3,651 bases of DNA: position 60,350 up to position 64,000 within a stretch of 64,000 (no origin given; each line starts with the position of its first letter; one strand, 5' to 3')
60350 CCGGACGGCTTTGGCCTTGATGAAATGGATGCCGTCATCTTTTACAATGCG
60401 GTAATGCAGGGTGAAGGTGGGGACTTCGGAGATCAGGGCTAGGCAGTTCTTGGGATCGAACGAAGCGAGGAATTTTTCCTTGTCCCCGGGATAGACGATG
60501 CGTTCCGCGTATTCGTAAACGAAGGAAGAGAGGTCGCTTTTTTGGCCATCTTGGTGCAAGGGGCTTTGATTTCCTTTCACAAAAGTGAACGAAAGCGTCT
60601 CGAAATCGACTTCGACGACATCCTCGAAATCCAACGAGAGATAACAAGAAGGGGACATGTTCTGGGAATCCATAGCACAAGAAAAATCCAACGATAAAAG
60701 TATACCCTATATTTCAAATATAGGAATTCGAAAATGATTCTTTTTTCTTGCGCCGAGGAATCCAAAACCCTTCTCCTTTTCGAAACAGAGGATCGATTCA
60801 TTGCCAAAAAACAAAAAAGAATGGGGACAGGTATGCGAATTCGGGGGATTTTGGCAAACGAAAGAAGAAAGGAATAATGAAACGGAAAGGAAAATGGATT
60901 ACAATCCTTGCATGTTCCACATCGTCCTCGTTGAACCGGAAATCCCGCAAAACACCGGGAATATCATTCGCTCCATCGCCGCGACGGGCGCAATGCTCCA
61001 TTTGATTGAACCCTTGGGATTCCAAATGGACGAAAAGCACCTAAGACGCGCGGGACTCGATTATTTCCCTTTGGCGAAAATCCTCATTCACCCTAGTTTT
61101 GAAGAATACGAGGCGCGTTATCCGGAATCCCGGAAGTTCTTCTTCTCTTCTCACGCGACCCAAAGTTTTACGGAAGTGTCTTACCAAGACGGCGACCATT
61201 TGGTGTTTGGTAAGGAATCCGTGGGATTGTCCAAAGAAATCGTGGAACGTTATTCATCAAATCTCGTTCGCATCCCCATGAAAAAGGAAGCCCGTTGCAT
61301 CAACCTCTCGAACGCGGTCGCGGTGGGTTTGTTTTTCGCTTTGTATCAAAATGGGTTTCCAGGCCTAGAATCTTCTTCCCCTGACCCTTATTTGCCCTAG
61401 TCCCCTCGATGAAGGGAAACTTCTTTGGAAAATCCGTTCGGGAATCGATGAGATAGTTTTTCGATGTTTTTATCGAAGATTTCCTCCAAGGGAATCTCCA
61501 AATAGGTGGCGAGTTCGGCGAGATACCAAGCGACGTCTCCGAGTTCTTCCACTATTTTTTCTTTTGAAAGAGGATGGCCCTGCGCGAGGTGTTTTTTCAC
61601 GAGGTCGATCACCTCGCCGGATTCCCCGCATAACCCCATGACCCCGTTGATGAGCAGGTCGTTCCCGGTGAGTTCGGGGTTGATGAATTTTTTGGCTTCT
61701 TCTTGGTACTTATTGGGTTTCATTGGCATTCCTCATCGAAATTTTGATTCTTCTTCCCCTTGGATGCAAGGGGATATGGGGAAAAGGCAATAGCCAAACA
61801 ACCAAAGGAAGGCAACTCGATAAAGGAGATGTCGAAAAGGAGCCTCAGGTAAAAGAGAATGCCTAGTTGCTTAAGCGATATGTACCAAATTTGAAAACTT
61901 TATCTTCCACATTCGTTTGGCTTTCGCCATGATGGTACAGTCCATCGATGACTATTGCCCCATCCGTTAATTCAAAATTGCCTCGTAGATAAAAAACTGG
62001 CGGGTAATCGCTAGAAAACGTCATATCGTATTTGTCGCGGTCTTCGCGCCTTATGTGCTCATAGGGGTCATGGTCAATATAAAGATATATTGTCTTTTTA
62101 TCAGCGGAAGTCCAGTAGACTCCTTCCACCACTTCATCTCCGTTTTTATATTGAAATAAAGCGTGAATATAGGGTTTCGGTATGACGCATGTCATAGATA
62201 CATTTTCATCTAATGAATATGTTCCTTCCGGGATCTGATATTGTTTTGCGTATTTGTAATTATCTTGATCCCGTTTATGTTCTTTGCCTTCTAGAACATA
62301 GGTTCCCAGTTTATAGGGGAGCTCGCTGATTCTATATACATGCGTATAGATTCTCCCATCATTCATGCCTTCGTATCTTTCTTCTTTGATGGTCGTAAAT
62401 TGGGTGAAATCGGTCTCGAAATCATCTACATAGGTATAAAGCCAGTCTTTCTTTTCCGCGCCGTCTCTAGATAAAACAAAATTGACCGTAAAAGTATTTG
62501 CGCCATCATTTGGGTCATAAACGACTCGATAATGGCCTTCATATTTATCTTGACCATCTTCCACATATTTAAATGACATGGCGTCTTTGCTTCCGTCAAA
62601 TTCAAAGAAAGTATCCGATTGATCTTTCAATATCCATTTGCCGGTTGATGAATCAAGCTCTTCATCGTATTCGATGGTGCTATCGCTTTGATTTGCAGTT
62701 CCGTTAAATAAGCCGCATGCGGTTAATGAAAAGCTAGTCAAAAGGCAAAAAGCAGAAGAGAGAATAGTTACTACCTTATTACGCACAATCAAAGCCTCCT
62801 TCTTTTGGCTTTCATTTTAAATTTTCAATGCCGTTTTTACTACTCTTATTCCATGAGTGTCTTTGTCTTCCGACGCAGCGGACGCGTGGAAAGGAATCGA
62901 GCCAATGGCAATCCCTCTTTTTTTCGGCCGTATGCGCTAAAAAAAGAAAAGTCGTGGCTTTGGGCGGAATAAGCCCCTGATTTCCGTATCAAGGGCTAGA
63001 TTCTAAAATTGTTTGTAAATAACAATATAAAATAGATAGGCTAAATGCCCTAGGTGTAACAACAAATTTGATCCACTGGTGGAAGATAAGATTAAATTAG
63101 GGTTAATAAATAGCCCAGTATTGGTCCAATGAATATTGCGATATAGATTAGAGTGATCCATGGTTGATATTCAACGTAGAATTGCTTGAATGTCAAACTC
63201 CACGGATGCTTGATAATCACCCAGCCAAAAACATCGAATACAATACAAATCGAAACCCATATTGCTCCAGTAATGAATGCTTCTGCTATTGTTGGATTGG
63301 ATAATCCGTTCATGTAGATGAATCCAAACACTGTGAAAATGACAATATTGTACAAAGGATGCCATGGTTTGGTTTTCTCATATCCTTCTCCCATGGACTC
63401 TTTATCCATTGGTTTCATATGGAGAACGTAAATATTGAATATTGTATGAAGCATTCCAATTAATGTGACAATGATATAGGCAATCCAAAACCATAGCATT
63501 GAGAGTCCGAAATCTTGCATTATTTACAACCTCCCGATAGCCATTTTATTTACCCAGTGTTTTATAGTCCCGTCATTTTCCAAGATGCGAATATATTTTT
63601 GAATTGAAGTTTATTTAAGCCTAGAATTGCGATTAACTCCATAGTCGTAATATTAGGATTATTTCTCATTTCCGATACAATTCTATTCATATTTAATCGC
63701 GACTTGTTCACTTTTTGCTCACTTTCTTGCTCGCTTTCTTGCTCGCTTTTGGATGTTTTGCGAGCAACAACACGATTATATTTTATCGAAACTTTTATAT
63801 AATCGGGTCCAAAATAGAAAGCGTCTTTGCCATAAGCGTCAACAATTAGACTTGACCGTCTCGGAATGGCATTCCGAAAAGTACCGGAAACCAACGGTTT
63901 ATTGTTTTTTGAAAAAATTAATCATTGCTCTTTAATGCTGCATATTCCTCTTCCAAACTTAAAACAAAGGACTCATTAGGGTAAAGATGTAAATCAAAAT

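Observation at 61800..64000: Abrupt drop in GC at the 3' end: probable horizontally acquired segment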

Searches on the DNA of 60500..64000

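Call 71: search_rna_families(source=window, start=60500, end=64000, threshold=evalue, max_evalue=1)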
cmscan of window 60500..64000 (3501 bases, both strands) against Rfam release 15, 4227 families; matches with E-value up to 1: 2.
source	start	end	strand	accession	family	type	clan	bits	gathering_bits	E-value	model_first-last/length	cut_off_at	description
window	63351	63406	+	RF00692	MIR171_2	Gene; miRNA;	CL00099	19.6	65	0.72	1-111/111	no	MIR171_2 microRNA precursor family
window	61643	61695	+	RF01307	sR55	Gene; snRNA; snoRNA; CD-box;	-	17.3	35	0.84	1-65/65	no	Small nucleolar RNA sR55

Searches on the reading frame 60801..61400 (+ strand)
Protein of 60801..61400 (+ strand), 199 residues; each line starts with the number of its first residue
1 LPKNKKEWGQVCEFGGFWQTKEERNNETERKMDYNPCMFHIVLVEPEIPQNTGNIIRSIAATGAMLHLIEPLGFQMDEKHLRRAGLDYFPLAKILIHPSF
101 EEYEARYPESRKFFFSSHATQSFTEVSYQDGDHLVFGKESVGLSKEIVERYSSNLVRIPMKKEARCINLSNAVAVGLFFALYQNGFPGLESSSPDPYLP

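Call 5: search_protein_families(library=pfam, proteins=[window:60801-61400:+], max_evalue=0.1)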
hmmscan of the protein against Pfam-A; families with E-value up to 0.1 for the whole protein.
window:60801-61400:+ (199 aa): 1 family
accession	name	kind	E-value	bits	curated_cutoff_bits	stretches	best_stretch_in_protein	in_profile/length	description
PF00588.24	SpoU_methylase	-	1.2e-30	107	29.7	1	39-177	2-141/142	SpoU rRNA Methylase family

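Call 20: find_related_loci(query=window:60801-61400:+, collection=genome_contigs, flank=10000)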
Query window:60801-61400:+ (199 aa) in genome_contigs; peptide patterns used: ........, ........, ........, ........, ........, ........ (x = any residue, [..] = any of these).
88 stretches matched a pattern; 11 encode a relative of the query (tblastn E <= 1e-3); 11 distinct loci.
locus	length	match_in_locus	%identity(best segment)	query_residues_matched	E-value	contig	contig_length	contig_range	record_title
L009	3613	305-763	57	38-190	2e-57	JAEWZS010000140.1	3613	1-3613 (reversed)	MAG: Bacillota bacterium isolate OH_SFB_220 k127_353785, whole genome shotgun sequence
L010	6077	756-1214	57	38-190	1e-56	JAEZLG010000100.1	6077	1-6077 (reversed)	MAG: Bacillota bacterium isolate OH_CDB_62 k127_2213252, whole genome shotgun sequence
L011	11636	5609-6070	49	39-190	4e-43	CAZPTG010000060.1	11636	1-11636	MAG TPA_asm: uncultured Spirochaetaceae bacterium isolate binchicken_co218_360 genome assembly, contig: NODE_6277_length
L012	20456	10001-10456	48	39-190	4e-42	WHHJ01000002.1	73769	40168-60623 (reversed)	MAG: Clostridia bacterium isolate COPD400 SA9245_bin.20_contig_2, whole genome shotgun sequence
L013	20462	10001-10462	47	39-190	7e-42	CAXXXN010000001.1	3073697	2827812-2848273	MAG: Sphaerochaetaceae bacterium isolate 970afa3e-fa1f-4001-b537-3f0dd038fbff genome assembly, contig: contig_1, whole g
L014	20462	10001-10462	47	39-190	1e-41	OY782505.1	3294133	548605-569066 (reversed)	MAG: Sphaerochaetaceae bacterium isolate dbdf49c1-f841-4570-9102-cd3a9ce64f89 genome assembly, chromosome: 1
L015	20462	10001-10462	48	39-190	3e-41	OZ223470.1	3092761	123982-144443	MAG: Sphaerochaetaceae bacterium isolate cd985c71-0469-48ce-9ce8-6ec3774ccd9a genome assembly, chromosome: 1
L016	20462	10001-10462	48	39-190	2e-41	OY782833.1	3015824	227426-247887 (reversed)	MAG: Sphaerochaetaceae bacterium isolate 4316afa4-75a5-40cd-90fd-6a37d92e054f genome assembly, chromosome: 1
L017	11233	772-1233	48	39-190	1e-41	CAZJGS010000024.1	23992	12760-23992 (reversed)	MAG TPA_asm: uncultured Spirochaetaceae bacterium isolate SRP191223_co1_322 genome assembly, contig: NODE_1780_length_23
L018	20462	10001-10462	46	39-190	1e-40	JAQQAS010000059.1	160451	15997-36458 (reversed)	MAG: Pleomorphochaeta sp. isolate JB015 k141_77888, whole genome shotgun sequence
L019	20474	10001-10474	45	35-190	2e-40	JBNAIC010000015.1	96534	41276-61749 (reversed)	MAG: Pleomorphochaeta sp. isolate JB076 k141_15694, whole genome shotgun sequence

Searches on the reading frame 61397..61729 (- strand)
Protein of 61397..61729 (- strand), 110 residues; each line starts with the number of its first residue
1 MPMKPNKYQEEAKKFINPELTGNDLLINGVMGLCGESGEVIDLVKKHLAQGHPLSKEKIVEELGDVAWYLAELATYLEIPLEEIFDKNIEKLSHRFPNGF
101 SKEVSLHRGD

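Call 5: search_protein_families(library=pfam, proteins=[window:61397-61729:-], max_evalue=0.1)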
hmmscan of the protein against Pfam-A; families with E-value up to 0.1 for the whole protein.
window:61397-61729:- (110 aa): 3 families
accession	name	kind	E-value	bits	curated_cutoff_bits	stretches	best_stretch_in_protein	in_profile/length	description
PF03819.22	MazG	-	3.1e-10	40.6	22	1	32-100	9-74/74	MazG nucleotide pyrophosphohydrolase domain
PF12643.12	MazG-like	-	0.0021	18.7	27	1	46-94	24-70/85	MazG-like family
PF01503.22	PRA-PH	-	0.043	14.7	21.3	1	36-87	37-81/86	Phosphoribosyl-ATP pyrophosphohydrolase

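Call 8: search_protein_families(library=ncbifam, proteins=[window:61397-61729:-], max_evalue=1)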
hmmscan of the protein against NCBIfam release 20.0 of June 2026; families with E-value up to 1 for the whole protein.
window:61397-61729:- (110 aa): 3 families
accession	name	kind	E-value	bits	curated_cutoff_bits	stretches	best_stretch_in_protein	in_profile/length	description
NF052436.1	YabN_Meth_PPase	exception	0.0048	15.9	525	1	55-96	414-455/486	bifunctional methyltransferase/pyrophosphohydrolase YabN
NF007113.1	PRK09562.1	equivalog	0.0051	16.5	208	1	42-97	168-220/251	nucleoside triphosphate pyrophosphohydrolase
TIGR00444.1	mazG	subfamily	0.074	12.7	148.3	1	44-96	168-218/248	MazG family protein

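Call 9: search_protein_families(library=phrogs, proteins=[window:61397-61729:-], max_evalue=1)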
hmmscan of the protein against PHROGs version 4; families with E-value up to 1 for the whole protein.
window:61397-61729:- (110 aa): 7 families
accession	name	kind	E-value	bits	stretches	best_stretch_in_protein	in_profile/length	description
phrog_229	-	other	3.9e-38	132.9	1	1-108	246-358/533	MazG-like pyrophosphatase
phrog_22758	-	other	1.6e-13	51.9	1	30-105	134-213/221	MazG-like pyrophosphatase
phrog_37613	-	other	1.2e-06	28.9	1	25-108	292-376/394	MazG-like pyrophosphatase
phrog_16522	-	other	7.7e-05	23.1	1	37-98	89-150/296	MazG-like pyrophosphatase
phrog_4856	-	other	0.022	15.4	1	30-76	91-144/195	nucleoside triphosphate pyrophosphohydrolase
phrog_2245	-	other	0.024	15.4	1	36-96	144-205/218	nucleoside triphosphate pyrophosphohydrolase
phrog_3301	-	other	0.2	12.6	1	52-91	117-156/169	pyrophosphatase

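Call 12: find_encoding_contigs(protein=window:61397-61729:-, flank=10000, max_places=10)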
Protein window:61397-61729:- (110 aa): no gene with exactly this product is on record in the collection.

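Call 31: find_homologous_proteins(query=window:61397-61729:-)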
Query window:61397-61729:- (110 aa): 5510 proteins with E <= 0.001 among 5513 candidates; the best 120 are listed.
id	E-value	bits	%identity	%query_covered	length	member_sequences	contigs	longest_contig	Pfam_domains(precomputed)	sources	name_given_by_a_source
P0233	8.2e-65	234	95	100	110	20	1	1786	PF03819.23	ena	-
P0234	6.2e-61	221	92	98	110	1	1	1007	PF03819.23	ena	-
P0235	1.0e-48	182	81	96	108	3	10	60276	PF03819.23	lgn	-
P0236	1.2e-42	162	71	96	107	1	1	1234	PF03819.23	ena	-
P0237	4.5e-41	157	66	98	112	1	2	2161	PF03819.23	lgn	-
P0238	6.0e-41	157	68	98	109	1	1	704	PF03819.23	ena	-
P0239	1.1e-40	156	69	96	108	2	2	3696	PF03819.23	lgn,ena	-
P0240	1.3e-40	156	66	98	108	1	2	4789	PF03819.23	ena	-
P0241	1.3e-40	156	68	96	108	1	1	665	PF03819.23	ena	-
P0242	1.8e-40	156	69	98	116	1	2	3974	PF03819.23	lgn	-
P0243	1.9e-40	155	69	96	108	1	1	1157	PF03819.23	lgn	-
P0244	1.9e-40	155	69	96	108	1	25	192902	PF03819.23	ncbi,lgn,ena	-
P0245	1.9e-40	155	67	98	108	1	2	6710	PF03819.23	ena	-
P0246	2.1e-40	155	69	96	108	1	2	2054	PF03819.23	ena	-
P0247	2.1e-40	155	69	96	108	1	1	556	PF03819.23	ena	-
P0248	2.6e-40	155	66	96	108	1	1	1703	PF03819.23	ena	-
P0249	2.9e-40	155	69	96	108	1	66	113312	PF03819.23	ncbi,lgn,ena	-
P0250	3.1e-40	155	69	96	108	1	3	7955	PF03819.23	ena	-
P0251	3.2e-40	155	65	98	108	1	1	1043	PF03819.23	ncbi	-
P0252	3.4e-40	155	68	98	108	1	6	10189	PF03819.23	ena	-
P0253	3.6e-40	155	68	96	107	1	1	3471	PF03819.23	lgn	-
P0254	3.6e-40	155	68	96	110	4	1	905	PF03819.23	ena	-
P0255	3.7e-40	154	64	96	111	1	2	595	PF03819.23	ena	-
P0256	4.0e-40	154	68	96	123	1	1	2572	PF03819.23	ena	-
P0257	5.0e-40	154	67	98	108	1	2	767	PF03819.23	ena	-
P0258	5.5e-40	154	67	96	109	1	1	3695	PF03819.23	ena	-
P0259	5.6e-40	154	68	96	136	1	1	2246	PF03819.23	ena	-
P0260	6.4e-40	154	66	96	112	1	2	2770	PF03819.23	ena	-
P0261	6.4e-40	154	66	96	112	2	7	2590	PF03819.23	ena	-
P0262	7.0e-40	154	68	96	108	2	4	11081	PF03819.23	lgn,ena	-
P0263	7.0e-40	154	68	96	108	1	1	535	PF03819.23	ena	-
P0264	7.0e-40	154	69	96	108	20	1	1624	PF03819.23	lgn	-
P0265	7.1e-40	154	66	98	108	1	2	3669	PF03819.23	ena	-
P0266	8.4e-40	153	67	96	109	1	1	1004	PF03819.23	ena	-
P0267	8.5e-40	153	68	96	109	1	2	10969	PF03819.23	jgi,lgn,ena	jgi:NTP pyrophosphatase (non-canonical NTP hydrolase)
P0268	8.6e-40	153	68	96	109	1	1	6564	PF03819.23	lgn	-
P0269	8.7e-40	153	68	96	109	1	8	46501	PF03819.23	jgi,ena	jgi:NTP pyrophosphatase (non-canonical NTP hydrolase)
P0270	9.5e-40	153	66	98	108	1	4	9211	PF03819.23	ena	-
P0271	9.7e-40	153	66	98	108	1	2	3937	PF03819.23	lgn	-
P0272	9.7e-40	153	68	96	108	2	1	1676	PF03819.23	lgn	-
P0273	9.7e-40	153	68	96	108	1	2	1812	PF03819.23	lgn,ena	-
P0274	1.0e-39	153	67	96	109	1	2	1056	PF03819.23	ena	-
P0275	1.2e-39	153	64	98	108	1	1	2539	PF03819.23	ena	-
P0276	1.2e-39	153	66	96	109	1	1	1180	PF03819.23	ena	-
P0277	1.3e-39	153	66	96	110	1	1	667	PF03819.23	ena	-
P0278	1.3e-39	153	65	96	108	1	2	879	PF03819.23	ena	-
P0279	1.3e-39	153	67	98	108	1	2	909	PF03819.23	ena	-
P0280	1.3e-39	153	66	97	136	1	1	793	PF03819.23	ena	-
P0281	1.3e-39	153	68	96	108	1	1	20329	PF03819.23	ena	-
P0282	1.5e-39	153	66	96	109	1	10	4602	PF03819.23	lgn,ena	-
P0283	1.6e-39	152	63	98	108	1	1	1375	PF03819.23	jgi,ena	-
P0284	1.6e-39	152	63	98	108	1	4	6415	PF03819.23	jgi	-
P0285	1.6e-39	152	65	98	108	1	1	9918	PF03819.23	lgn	-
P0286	1.7e-39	152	65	98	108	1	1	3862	PF03819.23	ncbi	-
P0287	1.7e-39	152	66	96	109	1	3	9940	PF03819.23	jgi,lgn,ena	-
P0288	1.7e-39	152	68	96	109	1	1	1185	PF03819.23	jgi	jgi:NTP pyrophosphatase (non-canonical NTP hydrolase)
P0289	1.7e-39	152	67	96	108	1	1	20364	PF03819.23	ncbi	-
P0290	1.8e-39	152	68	96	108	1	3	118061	PF03819.23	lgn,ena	-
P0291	1.9e-39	152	68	96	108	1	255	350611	PF03819.23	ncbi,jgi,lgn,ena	-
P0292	1.9e-39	152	67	96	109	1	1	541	PF03819.23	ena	-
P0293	2.0e-39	152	66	96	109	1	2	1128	PF03819.23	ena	-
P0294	2.1e-39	152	64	98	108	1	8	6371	PF03819.23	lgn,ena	-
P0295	2.1e-39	152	67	96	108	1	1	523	PF03819.23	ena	-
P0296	2.5e-39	152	65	98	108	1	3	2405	PF03819.23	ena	-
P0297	2.6e-39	152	66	96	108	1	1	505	PF03819.23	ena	-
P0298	2.6e-39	152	68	96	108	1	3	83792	PF03819.23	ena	-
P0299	2.6e-39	152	68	96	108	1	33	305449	PF03819.23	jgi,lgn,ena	jgi:NTP pyrophosphatase (non-canonical NTP hydrolase)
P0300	2.6e-39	152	68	96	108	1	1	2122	PF03819.23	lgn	-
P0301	2.6e-39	152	67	96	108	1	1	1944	PF03819.23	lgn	-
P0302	2.6e-39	152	67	96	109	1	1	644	PF03819.23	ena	-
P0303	2.7e-39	152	66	96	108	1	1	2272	PF03819.23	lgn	-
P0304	2.7e-39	152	67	96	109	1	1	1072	PF03819.23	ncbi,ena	-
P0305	2.8e-39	152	66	96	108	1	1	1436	PF03819.23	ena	-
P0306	2.8e-39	152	66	96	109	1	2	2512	PF03819.23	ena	-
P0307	3.0e-39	152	67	96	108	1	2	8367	PF03819.23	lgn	-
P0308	3.2e-39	151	68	96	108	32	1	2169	PF03819.23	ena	-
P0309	3.3e-39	151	63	98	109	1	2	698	PF03819.23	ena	-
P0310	3.4e-39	151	66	98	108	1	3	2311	PF03819.23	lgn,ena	-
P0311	3.4e-39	151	66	98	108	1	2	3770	PF03819.23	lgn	-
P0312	3.4e-39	151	68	96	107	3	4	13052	PF03819.23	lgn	-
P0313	3.4e-39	151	65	98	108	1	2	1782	PF03819.23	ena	-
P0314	3.5e-39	151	65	98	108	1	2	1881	PF03819.23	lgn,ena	-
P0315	3.6e-39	151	65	96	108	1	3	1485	PF03819.23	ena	-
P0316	3.6e-39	151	67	96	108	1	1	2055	PF03819.23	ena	-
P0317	3.6e-39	151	68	96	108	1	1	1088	PF03819.23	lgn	-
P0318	3.7e-39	151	64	98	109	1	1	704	PF03819.23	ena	-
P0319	4.0e-39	151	64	96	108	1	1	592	PF03819.23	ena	-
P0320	4.0e-39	151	64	96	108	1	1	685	PF03819.23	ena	-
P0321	4.1e-39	151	66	96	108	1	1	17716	PF03819.23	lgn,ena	-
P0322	4.1e-39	151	66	96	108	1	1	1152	PF03819.23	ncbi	-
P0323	4.2e-39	151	67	96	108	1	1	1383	PF03819.23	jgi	-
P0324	4.2e-39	151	66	96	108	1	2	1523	PF03819.23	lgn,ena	-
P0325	4.2e-39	151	67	96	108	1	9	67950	PF03819.23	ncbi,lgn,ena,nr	ncbi:MAG: nucleoside triphosphate pyrophosphohydrolase family protein [Agathobacter sp.]|nr:nucleosi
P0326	4.3e-39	151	65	98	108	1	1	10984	PF03819.23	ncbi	-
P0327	4.4e-39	151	64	98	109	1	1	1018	PF03819.23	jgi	jgi:NTP pyrophosphatase (non-canonical NTP hydrolase)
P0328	4.5e-39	151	68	96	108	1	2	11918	PF03819.23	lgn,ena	-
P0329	4.8e-39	151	67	96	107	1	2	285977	PF03819.23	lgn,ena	-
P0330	4.9e-39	151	66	96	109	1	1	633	PF03819.23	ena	-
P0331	4.9e-39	151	67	96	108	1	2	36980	PF03819.23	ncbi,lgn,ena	-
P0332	5.0e-39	151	67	96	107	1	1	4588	PF03819.23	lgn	-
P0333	5.0e-39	151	67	96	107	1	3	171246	PF03819.23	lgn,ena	-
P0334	5.2e-39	151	65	96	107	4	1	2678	PF03819.23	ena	-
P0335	5.6e-39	151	64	96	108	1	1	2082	PF03819.23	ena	-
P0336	5.7e-39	151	67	96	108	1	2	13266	PF03819.23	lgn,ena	-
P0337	5.7e-39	151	66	96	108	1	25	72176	PF03819.23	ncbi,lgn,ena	-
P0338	5.8e-39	151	63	98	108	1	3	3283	PF03819.23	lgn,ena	-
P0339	5.9e-39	151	68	96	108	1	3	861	PF03819.23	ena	-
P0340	5.9e-39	151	64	96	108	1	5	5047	PF03819.23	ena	-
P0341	6.0e-39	151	65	96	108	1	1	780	PF03819.23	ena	-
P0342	6.0e-39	151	63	98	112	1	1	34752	PF03819.23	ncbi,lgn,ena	-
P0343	6.0e-39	151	64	96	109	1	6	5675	PF03819.23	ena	-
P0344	6.3e-39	151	67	96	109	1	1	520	PF03819.23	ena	-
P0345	6.5e-39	150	66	96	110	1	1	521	PF03819.23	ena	-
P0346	6.8e-39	150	66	98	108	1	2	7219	PF03819.23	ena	-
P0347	6.9e-39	150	66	96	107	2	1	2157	PF03819.23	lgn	-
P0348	7.3e-39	150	66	96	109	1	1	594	PF03819.23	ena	-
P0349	7.3e-39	150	65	96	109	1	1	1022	PF03819.23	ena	-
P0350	7.5e-39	150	65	96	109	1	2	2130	PF03819.23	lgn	-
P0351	7.6e-39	150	67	96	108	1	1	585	PF03819.23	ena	-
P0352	7.6e-39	150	66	96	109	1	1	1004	PF03819.23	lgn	-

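Call 32: find_encoding_contigs(protein=P0235, flank=10000, max_places=10)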
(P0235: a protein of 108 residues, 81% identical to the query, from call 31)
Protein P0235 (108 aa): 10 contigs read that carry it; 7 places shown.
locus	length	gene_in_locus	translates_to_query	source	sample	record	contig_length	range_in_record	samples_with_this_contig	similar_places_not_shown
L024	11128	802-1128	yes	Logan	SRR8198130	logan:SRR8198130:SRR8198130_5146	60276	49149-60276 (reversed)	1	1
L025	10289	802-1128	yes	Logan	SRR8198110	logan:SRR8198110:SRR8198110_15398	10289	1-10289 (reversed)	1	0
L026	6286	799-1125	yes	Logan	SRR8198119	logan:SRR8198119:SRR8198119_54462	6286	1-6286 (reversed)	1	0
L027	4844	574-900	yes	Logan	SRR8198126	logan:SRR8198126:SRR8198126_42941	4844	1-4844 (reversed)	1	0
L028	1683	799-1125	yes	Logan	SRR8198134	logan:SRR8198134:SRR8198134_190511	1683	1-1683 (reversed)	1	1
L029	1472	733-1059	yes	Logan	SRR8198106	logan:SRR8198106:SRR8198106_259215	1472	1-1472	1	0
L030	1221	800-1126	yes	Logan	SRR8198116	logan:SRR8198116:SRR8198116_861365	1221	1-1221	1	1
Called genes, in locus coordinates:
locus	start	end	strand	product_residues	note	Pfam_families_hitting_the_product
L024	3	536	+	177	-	?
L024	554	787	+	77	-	-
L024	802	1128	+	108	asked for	PF03819:MazG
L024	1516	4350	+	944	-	PF00990:GGDEF, PF00563:EAL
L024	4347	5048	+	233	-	PF00899:ThiF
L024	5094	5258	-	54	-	PF00301:Rubredoxin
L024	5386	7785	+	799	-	PF00072:Response_reg, PF01966:HD, PF13487:HD_5, PF00990:GGDEF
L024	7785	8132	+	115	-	PF01627:Hpt (weak)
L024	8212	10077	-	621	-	-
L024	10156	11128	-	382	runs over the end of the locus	PF09479:Flg_new (weak)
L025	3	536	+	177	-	?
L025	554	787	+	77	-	-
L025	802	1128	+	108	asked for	PF03819:MazG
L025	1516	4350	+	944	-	PF00990:GGDEF, PF00563:EAL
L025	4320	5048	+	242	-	PF00899:ThiF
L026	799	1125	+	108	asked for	PF03819:MazG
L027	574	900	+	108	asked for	PF03819:MazG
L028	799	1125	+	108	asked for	PF03819:MazG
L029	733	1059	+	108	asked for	PF03819:MazG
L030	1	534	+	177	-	?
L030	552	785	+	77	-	-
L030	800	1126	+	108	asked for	PF03819:MazG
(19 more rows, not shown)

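Call 33: find_encoding_contigs(protein=P0233, flank=10000, max_places=6)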
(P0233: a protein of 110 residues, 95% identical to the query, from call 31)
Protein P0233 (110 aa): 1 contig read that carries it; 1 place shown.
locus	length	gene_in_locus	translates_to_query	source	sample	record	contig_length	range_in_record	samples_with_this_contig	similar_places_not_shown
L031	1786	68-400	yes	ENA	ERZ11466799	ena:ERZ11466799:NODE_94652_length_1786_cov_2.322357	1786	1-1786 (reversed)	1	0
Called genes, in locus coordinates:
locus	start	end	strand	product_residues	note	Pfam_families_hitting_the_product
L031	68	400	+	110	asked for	PF03819:MazG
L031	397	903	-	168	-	PF00588:SpoU_methylase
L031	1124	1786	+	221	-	?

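Call 52: search_protein_families(library=padloc, proteins=[window:61397-61729:-], max_evalue=0.01)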
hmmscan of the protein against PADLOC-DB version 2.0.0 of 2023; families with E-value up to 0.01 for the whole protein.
window:61397-61729:- (110 aa): 0 families
